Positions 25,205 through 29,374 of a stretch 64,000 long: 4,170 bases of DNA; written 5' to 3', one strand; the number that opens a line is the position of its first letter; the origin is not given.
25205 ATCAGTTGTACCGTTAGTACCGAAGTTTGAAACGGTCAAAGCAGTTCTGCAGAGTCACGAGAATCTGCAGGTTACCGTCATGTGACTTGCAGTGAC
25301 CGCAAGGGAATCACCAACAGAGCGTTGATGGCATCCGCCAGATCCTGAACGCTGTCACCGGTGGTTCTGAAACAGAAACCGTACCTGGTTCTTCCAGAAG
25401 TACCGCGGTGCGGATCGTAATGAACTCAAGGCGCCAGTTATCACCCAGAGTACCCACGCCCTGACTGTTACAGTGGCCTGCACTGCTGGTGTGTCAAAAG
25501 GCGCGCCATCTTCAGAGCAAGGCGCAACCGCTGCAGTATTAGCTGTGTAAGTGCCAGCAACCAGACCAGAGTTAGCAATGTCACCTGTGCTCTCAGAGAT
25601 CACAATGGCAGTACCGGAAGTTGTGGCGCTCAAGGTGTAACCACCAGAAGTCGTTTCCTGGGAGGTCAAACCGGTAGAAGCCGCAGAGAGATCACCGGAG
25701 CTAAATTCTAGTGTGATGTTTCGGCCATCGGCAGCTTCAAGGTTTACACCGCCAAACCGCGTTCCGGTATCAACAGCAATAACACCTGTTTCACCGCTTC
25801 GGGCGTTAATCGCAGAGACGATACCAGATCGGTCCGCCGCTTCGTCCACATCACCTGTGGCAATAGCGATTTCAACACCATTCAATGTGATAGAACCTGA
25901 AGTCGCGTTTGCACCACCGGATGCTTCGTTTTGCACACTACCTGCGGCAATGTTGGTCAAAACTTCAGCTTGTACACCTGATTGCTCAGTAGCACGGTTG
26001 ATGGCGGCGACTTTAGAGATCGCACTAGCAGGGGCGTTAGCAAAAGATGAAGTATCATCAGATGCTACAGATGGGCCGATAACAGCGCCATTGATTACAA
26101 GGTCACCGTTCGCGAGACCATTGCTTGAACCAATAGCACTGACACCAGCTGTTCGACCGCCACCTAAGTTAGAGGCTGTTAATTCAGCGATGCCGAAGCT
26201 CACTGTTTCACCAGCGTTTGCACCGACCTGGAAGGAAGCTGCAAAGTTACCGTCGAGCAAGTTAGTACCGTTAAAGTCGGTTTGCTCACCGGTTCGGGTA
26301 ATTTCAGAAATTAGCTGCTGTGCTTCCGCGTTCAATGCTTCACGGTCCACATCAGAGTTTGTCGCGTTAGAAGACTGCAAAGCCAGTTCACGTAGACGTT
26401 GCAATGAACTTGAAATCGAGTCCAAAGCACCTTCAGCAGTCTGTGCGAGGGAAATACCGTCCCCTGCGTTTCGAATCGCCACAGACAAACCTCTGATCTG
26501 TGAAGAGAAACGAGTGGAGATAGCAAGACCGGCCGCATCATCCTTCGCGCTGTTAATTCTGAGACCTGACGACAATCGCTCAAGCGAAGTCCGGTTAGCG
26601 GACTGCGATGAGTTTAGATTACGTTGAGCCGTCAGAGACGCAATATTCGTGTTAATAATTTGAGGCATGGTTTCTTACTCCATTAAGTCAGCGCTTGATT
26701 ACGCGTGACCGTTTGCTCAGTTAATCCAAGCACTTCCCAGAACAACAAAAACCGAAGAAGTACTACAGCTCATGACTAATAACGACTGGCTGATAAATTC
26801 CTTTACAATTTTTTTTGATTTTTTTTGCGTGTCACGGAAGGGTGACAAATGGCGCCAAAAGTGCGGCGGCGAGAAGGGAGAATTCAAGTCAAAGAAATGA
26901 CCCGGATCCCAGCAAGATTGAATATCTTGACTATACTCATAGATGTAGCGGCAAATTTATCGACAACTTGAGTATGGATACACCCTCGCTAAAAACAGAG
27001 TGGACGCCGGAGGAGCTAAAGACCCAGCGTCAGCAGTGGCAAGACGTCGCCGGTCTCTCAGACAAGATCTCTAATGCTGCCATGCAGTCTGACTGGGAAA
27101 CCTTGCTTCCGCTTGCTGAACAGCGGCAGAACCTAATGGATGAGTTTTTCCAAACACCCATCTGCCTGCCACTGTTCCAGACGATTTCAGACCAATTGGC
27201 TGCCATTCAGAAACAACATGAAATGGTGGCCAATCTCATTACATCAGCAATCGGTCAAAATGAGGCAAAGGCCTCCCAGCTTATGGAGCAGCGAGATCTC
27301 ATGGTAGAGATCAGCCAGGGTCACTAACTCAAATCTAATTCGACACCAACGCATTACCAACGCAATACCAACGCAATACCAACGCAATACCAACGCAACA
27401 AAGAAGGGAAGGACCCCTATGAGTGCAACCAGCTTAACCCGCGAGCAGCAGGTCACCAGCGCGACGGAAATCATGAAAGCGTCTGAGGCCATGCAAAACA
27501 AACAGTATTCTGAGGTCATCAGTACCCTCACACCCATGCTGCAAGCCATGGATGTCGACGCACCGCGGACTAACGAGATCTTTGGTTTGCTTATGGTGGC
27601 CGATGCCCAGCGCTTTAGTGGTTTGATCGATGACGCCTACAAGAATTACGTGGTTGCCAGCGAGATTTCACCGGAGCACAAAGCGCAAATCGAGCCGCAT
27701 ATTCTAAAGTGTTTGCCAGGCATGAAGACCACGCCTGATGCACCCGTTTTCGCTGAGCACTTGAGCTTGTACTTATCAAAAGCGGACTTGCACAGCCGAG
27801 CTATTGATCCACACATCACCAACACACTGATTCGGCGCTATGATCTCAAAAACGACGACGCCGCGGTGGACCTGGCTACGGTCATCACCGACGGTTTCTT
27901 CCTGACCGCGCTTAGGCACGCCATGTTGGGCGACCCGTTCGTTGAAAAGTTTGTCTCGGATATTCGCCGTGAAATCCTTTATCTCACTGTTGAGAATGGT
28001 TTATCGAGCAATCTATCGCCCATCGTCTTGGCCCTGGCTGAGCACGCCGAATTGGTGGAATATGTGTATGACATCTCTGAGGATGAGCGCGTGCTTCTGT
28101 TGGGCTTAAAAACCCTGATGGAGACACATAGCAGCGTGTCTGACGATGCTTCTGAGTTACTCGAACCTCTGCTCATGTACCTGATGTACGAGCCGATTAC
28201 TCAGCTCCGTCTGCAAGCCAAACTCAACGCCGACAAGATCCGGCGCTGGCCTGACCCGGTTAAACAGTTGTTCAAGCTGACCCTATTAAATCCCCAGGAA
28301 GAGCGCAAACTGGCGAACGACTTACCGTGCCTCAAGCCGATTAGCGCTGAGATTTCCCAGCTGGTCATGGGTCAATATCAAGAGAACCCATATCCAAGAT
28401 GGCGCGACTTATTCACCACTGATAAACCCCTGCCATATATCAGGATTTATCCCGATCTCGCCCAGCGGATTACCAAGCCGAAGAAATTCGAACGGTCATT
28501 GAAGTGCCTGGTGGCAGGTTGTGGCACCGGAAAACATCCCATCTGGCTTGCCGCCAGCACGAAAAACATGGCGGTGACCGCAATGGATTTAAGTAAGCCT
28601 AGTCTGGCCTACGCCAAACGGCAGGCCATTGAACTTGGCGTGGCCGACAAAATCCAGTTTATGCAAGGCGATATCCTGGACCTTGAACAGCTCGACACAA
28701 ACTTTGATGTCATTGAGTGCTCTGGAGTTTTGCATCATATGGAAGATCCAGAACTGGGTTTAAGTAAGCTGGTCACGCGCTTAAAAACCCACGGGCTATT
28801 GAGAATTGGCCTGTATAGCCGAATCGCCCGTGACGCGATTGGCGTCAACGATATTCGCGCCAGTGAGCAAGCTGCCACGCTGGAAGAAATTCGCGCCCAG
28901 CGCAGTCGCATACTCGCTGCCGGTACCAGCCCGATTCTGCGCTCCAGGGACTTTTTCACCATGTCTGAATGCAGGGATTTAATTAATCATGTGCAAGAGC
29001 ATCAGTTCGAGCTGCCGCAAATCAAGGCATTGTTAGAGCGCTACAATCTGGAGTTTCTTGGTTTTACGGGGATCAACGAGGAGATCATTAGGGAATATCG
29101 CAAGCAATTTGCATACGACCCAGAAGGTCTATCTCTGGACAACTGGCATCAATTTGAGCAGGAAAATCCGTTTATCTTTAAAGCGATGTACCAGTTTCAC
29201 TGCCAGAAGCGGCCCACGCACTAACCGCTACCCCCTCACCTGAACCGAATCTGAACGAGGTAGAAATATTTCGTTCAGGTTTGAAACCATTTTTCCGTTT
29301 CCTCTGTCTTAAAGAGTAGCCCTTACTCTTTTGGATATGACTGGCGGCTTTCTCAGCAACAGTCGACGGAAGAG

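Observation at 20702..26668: A ~1,990-codon giant flagellin split into two same-frame ORFs by a ~300-bp zone of frame excursions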

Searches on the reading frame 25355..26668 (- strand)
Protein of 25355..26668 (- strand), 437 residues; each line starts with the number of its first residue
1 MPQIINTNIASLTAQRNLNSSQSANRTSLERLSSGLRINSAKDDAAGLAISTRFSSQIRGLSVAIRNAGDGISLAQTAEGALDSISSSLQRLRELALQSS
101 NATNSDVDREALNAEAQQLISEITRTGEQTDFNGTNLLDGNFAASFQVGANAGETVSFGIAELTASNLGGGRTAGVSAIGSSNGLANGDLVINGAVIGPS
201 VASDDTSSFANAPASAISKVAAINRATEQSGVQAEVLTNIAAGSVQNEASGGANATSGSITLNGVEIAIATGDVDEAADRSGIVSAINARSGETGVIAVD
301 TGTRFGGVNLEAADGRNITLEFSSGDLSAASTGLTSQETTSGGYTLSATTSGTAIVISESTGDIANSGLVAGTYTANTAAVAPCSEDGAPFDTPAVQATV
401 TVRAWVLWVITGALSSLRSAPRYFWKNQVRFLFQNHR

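Call 4: search_protein_families(library=pfam, proteins=[window:25355-26668:-], max_evalue=0.01)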
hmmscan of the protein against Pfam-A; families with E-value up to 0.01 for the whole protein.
window:25355-26668:- (437 aa): 1 family
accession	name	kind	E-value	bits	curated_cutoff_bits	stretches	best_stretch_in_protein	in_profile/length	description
PF00669.25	Flagellin_N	-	6.1e-44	149.9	26.6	1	5-142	1-138/139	Bacterial flagellin N-terminal helical region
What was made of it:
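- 25466..26668 (-): 5' part in the true frame (codons 1-401): D0/D1 N-terminal helices plus the first DE-type region with two IN-like motifs. The in-frame deletions at about 25519 and 25502 fall inside this span. Pfam Flagellin_N (call 4).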

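Call 5: find_encoding_contigs(protein=window:25355-26668:-, flank=10000, max_places=6)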
Protein window:25355-26668:- (437 aa): no gene with exactly this product is on record in the collection.

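Call 67: search_solved_structures(query=window:25484-26668:-, max_evalue=0.001)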
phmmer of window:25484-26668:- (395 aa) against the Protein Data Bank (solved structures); distinct sequences matched with E-value up to 0.001: 77 (the best 60 are shown).
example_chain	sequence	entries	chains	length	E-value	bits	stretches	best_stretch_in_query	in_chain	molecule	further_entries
6b5b_F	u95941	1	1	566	6.1e-60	206.2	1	1-372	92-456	Flagellin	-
9atl_A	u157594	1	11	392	2.6e-52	181.1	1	1-338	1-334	Flagellin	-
3k8v_A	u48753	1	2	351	8.6e-50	172.8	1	22-261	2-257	Flagellin homolog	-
3k8w_A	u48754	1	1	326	1.8e-49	171.8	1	22-262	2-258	Flagellin homolog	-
6jy0_A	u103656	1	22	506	3.9e-46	160.8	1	1-169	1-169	Flagellin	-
9n8g_A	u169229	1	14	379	3.1e-45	157.9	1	5-169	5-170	Flagellin A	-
9n8m_M1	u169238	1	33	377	3.8e-45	157.6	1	5-175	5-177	Flagellin C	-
9n8a_A1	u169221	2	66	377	1.3e-44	155.8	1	5-181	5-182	Flagellin D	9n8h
5wk6_A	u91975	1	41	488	1.7e-44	155.5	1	4-376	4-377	B-type flagellin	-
9n8b_A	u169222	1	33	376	1.9e-44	155.3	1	5-181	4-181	Flagellin D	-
5wk5_A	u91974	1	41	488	1.9e-44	155.3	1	4-376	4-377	B-type flagellin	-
7sqd_A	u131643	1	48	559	4.1e-44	154.2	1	2-220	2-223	Flagellin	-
8sug_A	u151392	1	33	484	6.7e-44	153.5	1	5-376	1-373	B-type flagellin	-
9atb_A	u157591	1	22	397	6.9e-44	153.4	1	1-190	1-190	Flagellin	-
9lah_Ao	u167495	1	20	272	7.6e-44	153.3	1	4-185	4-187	Flagellin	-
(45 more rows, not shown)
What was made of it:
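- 25466..26668 (-): Residues 1-372 align to solved Legionella/Pseudomonas-type flagellins (call 67).
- Closest known: Pseudomonas aeruginosa B-type and Legionella-type flagellins. Same: Residues 1-376 of the window protein align along their D0, D1 and outer-domain half (E=1e-44 to 6e-60, call 67).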

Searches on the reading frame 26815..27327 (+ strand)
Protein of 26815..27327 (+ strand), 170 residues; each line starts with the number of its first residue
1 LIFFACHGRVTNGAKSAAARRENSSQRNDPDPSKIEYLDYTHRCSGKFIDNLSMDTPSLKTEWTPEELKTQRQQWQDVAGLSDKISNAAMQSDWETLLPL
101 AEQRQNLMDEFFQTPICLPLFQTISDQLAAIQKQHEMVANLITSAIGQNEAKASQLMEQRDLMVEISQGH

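Call 4: search_protein_families(library=pfam, proteins=[window:26815-27327:+], max_evalue=0.01)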
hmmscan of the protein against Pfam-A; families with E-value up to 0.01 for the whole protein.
window:26815-27327:+ (170 aa): 1 family
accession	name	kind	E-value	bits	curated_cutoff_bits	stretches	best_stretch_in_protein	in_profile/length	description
PF05400.18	FliT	-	3.6e-05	24.9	29.5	1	87-162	3-81/85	Flagellar protein FliT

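Call 31: find_encoding_contigs(protein=window:26815-27324:+, flank=10000)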
Protein seq(170 aa) (170 aa): no gene with exactly this product is on record in the collection.

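Call 42: find_encoding_contigs(protein=window:26842-27324:+, flank=10000, max_places=10)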
Protein seq(161 aa) (161 aa): 1 contig read that carries it; 1 place shown.
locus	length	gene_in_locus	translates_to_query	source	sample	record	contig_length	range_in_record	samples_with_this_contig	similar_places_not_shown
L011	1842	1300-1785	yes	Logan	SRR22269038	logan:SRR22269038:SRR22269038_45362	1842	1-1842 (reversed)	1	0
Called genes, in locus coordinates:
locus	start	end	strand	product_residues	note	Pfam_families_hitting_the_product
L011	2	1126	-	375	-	?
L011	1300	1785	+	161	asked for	PF05400:FliT (weak)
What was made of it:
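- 26842..27327 (+): FliT-like gene transcribed divergently from the flagellin gene (161 aa from a GTG start). Weak Pfam FliT match (calls 4, 42). Exact 161-aa product on Logan contig L011 (call 42).
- Tried and rejected: Only the 161-aa GTG start worked (call 42).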

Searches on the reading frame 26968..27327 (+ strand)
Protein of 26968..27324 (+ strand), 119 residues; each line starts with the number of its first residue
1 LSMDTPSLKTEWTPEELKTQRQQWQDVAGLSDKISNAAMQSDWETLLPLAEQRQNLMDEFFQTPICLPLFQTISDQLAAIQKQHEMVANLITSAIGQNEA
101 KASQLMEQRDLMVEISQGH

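Call 29: find_encoding_contigs(protein=window:26974-27327:+, flank=10000, max_places=6)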
Protein window:26974-27327:+ (117 aa): no gene with exactly this product is on record in the collection.

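Call 32: find_encoding_contigs(protein=window:26968-27324:+, flank=10000)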
Protein seq(119 aa) (119 aa): no gene with exactly this product is on record in the collection.

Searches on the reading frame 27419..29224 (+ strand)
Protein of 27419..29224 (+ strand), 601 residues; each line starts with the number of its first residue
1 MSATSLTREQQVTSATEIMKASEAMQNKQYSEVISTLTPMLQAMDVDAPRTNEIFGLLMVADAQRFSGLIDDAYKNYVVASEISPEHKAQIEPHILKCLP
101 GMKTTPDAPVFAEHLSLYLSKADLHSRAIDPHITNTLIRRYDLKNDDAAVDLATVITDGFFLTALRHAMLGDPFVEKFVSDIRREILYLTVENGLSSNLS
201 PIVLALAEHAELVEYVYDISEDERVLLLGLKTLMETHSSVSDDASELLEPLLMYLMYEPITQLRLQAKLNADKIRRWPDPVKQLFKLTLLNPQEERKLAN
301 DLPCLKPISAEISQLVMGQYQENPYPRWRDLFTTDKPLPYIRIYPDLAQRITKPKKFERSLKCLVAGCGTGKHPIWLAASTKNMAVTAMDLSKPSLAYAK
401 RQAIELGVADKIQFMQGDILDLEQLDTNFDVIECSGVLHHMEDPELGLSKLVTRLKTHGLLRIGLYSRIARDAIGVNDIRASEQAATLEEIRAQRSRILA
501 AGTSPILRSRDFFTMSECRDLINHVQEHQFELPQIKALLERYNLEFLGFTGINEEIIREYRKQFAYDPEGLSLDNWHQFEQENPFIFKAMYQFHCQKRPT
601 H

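Call 4: search_protein_families(library=pfam, proteins=[window:27419-29224:+], max_evalue=0.01)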
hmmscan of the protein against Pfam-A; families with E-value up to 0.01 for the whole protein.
window:27419-29224:+ (601 aa): 12 families
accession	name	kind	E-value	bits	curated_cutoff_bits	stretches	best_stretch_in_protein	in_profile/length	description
PF13649.12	Methyltransf_25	-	7.2e-17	62.3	27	1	365-459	3-97/97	Methyltransferase domain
PF08241.18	Methyltransf_11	-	4.8e-16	59.6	21.2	1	366-461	3-93/95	Methyltransferase domain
PF13847.12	Methyltransf_31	-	8.9e-15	55.1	27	1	364-467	8-113/145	Methyltransferase domain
PF08242.18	Methyltransf_12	-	7e-14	52.8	30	1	365-461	2-98/98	Methyltransferase domain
PF13489.12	Methyltransf_23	-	4.4e-07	30.2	27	1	355-462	18-115/164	Methyltransferase domain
PF01739.24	CheR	-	2.4e-06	27.6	27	1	404-466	112-176/195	CheR methyltransferase, SAM binding domain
PF01209.24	Ubie_methyltran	-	3.7e-06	26.9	20.1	1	356-469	44-157/233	ubiE/COQ5 methyltransferase family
PF05175.20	MTS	-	0.00013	22.1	23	1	362-434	34-104/170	Methyltransferase small domain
PF12847.13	Methyltransf_18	-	0.00096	19.6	27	1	367-436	22-90/151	Methyltransferase domain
PF03848.20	TehB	-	0.0016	18.3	20.4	1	360-459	31-124/193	Tellurite resistance protein TehB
PF05724.17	TPMT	-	0.0025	17.9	26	1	343-405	22-81/218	Thiopurine S-methyltransferase (TPMT)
PF01170.24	UPF0020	-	0.0085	16.2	22.3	0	381-432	74-125/197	RMKL-like, methyltransferase domain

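Call 26: find_encoding_contigs(protein=window:27419-29224:+, flank=10000, max_places=6)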
Protein window:27419-29224:+ (601 aa): 1 contig read that carries it; 1 place shown.
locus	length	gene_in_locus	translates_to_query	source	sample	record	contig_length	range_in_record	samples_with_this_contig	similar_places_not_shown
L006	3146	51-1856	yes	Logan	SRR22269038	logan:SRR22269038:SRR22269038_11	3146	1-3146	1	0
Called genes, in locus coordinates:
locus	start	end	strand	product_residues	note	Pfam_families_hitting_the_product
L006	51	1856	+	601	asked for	PF13489:Methyltransf_23 (weak), PF01209:Ubie_methyltran (weak), PF01739:CheR (faint), PF08241:Methyltransf_11, PF08242:Methyltransf_12, PF13649:Methyltransf_25, PF13847:Methyltransf_31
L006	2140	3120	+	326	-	PF00027:cNMP_binding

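Call 41: find_encoding_contigs(protein=L006:2140-3120:+, flank=10000, max_places=10)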
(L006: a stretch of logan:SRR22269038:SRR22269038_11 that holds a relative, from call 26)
Protein L006:2140-3120:+ (326 aa): 1 contig read that carries it; 1 place shown.
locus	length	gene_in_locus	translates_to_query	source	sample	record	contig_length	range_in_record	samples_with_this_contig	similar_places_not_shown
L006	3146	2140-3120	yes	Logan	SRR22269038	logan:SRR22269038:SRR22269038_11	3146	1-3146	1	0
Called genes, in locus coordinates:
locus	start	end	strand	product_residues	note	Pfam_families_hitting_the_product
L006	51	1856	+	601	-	PF13489:Methyltransf_23 (weak), PF01209:Ubie_methyltran (weak), PF01739:CheR (faint), PF08241:Methyltransf_11, PF08242:Methyltransf_12, PF13649:Methyltransf_25, PF13847:Methyltransf_31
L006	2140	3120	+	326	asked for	PF00027:cNMP_binding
